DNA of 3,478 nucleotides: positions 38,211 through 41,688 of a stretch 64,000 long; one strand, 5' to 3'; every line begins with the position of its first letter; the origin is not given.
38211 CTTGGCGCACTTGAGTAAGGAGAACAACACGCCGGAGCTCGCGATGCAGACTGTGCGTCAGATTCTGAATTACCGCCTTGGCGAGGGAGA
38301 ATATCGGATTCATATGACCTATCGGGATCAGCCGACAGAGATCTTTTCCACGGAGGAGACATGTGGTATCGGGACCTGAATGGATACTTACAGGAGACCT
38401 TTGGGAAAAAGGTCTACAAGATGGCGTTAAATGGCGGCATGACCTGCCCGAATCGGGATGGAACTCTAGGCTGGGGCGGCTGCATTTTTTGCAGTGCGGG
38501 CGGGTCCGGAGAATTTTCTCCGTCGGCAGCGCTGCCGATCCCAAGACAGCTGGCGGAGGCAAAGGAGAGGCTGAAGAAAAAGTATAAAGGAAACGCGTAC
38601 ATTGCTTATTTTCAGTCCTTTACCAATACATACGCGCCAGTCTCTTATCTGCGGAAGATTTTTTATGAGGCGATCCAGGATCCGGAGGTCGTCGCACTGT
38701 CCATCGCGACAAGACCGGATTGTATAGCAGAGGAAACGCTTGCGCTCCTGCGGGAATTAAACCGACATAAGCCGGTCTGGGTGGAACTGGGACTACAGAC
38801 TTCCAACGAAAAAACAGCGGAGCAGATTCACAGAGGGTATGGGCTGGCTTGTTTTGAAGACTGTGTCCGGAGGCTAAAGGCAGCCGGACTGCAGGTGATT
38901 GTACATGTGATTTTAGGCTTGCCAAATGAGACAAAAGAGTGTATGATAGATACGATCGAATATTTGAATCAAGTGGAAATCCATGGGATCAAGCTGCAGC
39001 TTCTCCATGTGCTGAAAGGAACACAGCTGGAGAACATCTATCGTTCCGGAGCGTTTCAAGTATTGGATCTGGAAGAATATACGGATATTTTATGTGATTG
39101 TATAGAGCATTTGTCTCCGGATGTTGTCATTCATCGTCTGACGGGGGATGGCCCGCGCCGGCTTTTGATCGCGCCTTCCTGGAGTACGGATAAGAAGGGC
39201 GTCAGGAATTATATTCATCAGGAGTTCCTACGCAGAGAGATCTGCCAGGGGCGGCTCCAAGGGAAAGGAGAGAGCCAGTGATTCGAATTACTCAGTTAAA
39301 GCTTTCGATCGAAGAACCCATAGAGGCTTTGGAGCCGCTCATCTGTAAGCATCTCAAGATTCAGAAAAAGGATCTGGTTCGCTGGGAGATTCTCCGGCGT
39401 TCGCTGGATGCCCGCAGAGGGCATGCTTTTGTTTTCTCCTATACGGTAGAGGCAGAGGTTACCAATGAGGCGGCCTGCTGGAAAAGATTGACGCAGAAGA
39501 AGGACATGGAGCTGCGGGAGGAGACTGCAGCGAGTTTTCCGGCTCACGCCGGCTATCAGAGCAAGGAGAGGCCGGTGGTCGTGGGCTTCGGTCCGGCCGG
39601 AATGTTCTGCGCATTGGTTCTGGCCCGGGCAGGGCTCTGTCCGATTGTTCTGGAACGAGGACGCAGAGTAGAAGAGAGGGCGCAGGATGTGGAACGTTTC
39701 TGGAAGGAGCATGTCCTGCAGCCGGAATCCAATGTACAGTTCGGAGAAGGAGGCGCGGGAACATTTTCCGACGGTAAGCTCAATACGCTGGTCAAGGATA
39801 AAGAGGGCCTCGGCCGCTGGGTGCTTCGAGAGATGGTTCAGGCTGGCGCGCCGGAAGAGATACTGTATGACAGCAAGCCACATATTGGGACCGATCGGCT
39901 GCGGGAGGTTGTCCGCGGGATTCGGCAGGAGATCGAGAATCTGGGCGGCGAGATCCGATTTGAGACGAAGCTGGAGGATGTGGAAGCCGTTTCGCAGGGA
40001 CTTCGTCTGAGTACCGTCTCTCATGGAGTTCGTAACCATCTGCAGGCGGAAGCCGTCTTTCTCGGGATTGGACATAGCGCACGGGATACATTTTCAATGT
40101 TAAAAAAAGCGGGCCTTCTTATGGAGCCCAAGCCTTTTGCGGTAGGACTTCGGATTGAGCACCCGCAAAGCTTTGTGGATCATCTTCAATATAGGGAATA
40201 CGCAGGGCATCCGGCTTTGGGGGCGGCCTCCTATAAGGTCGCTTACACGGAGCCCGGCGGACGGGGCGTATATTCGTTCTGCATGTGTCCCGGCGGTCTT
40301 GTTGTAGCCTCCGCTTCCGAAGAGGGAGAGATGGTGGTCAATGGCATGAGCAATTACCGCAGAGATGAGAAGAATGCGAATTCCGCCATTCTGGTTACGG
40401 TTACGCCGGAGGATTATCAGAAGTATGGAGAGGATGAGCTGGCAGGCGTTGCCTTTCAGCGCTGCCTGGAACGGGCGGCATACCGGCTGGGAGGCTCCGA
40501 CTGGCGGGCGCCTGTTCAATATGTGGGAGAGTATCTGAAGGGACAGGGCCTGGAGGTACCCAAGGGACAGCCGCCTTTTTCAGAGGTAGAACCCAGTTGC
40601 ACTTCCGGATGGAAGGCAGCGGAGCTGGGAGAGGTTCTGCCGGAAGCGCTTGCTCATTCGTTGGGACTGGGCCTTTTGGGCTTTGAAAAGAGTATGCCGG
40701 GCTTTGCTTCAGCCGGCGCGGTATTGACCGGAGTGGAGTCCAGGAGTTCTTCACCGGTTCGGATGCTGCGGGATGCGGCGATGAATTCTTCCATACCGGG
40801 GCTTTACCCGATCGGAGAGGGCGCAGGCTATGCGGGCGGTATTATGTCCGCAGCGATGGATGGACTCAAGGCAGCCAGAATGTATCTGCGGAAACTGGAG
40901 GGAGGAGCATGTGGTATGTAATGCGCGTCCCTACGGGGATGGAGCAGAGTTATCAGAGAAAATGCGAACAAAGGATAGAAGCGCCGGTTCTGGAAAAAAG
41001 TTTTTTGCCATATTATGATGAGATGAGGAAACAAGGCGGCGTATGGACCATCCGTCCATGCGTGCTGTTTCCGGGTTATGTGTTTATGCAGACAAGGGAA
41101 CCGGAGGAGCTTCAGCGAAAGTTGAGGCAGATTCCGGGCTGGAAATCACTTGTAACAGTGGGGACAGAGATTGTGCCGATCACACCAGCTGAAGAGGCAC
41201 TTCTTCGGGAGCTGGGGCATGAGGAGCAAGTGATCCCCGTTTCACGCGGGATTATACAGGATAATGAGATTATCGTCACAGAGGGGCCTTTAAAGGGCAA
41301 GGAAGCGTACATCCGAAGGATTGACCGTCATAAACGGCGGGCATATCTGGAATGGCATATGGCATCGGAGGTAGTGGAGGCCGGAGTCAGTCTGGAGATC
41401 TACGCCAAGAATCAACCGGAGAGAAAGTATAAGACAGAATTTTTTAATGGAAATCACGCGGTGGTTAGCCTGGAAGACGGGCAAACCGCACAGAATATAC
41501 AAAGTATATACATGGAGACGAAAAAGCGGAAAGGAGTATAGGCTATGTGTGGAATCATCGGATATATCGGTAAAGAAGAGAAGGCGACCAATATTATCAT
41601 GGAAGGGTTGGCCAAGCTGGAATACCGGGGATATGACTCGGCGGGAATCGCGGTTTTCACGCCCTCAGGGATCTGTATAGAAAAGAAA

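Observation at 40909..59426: NusG paralog (LoaP/UpxY-like) co-transcribed with glmS heads an 18-kb galactofuranose-containing polysaccharide locus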

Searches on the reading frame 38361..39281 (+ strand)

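Call 4: search_protein_families(library=pfam, proteins=[window:38361-39281:+], max_evalue=0.01)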
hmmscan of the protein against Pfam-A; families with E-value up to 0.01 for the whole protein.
window:38361-39281:+ (306 aa): 2 families
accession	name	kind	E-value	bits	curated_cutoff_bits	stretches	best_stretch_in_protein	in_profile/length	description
PF16199.10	Radical_SAM_C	-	2.2e-29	101.8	31.9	1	207-289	1-83/85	Radical_SAM C-terminal domain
PF04055.27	Radical_SAM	-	6.6e-18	65.9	29.5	1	39-202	9-166/166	Radical SAM superfamily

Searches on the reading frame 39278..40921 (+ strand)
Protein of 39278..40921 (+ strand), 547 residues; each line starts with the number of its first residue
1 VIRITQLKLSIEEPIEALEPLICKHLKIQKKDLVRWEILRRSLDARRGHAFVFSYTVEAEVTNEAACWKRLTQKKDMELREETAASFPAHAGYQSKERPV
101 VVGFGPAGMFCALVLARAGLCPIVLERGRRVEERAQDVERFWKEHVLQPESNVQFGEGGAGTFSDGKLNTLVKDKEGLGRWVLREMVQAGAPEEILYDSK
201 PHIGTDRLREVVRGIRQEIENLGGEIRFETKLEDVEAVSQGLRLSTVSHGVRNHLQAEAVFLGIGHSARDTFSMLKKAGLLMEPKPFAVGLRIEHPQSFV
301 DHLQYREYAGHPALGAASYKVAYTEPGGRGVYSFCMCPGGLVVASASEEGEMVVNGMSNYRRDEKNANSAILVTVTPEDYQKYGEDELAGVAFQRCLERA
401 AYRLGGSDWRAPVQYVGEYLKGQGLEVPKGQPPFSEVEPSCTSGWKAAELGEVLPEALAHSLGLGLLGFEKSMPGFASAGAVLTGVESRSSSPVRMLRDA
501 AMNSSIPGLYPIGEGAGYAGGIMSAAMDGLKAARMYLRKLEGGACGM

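Call 4: search_protein_families(library=pfam, proteins=[window:39278-40921:+], max_evalue=0.01)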
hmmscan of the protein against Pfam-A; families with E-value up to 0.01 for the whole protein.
window:39278-40921:+ (547 aa): 7 families
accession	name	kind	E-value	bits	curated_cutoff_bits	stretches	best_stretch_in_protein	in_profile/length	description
PF21688.3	FAD-depend_C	-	1.2e-71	241.5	27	1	286-490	1-197/197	FAD-dependent protein, C-terminal domain-like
PF01266.30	DAO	-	9.6e-07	29.1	27.9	0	209-284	149-223/353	FAD dependent oxidoreductase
PF07992.20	Pyr_redox_2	-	1.8e-05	24.7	26.1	0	100-129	4-33/291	Pyridine nucleotide-disulphide oxidoreductase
PF03486.20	HI0933_like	-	5e-05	23.3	50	0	100-132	4-36/244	HI0933-like protein Rossmann domain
PF13738.12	Pyr_redox_3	-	0.0023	17.6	30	1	100-132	1-34/305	Pyridine nucleotide-disulphide oxidoreductase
PF00890.30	FAD_binding_2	-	0.0029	17.3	20.4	0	100-129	3-32/414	FAD binding domain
PF01494.25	FAD_binding_3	-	0.0056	16.4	22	0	100-130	5-35/349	FAD binding domain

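Call 5: search_protein_families(library=ncbifam, proteins=[window:39278-40921:+], max_evalue=0.01)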
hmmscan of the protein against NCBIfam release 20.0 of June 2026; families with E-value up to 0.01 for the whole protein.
window:39278-40921:+ (547 aa): 15 families
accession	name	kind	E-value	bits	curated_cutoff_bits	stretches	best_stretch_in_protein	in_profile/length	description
TIGR00275.1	TIGR00275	subfamily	1.2e-05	24.4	183.8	0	100-131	2-33/401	aminoacetone oxidase family FAD-binding enzyme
NF004834.1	PRK06185.1-3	subfamily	3.1e-05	23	500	1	96-127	7-38/420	FAD-dependent oxidoreductase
NF004833.1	PRK06185.1-1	subfamily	0.00018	20.4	488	1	99-127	5-33/403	FAD-dependent oxidoreductase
NF004829.0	PRK06183.1-3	subfamily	0.00019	20.3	390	1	100-131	12-43/520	bifunctional 3-(3-hydroxy-phenyl)propionate/3-hydroxycinnamic acid hydroxylase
TIGR03467.1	HpnE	equivalog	0.00021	20.8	283.05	0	100-139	2-41/430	hydroxysqualene dehydroxylase HpnE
TIGR01292.1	TRX_reduct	equivalog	0.00083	18.2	343.45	0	100-129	4-33/300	thioredoxin-disulfide reductase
NF004835.0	PRK06185.1-4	equivalog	0.0012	17.7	601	1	97-127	11-41/411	FAD-dependent oxidoreductase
TIGR04018.1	Bthiol_YpdA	hypoth_equivalog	0.0015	17.4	339.9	0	100-131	3-34/316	YpdA family putative bacillithiol disulfide reductase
TIGR01318.1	gltD_gamma_fam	subfamily_domain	0.0019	16.8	482.95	1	95-129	140-174/467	glutamate synthase, small subunit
TIGR01350.1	lipoamide_DH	equivalog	0.0033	16.2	408.8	0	207-284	209-285/461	dihydrolipoyl dehydrogenase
TIGR02032.1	GG-red-SF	subfamily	0.0045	16.7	158.8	1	100-131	4-35/297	geranylgeranyl reductase family protein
NF009408.0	PRK12769.1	equivalog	0.0046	15.1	1003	1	95-127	326-358/659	formate-dependent uric acid utilization protein AegA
NF006002.0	PRK08132.1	subfamily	0.0049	15.3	416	1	91-131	20-60/552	FAD-dependent oxidoreductase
NF049967.1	QhpG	equivalog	0.0061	15.5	240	1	100-130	2-32/423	flavin-dependent monooxygenase QhpG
NF007450.0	PRK10015.1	subfamily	0.01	14.6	466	0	99-131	8-40/429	FAD-dependent oxidoreductase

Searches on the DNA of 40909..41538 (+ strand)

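Call 61: search_rna_families(sources=[L014, L015, L017, L018, L022, L004, L005], threshold=gathering)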
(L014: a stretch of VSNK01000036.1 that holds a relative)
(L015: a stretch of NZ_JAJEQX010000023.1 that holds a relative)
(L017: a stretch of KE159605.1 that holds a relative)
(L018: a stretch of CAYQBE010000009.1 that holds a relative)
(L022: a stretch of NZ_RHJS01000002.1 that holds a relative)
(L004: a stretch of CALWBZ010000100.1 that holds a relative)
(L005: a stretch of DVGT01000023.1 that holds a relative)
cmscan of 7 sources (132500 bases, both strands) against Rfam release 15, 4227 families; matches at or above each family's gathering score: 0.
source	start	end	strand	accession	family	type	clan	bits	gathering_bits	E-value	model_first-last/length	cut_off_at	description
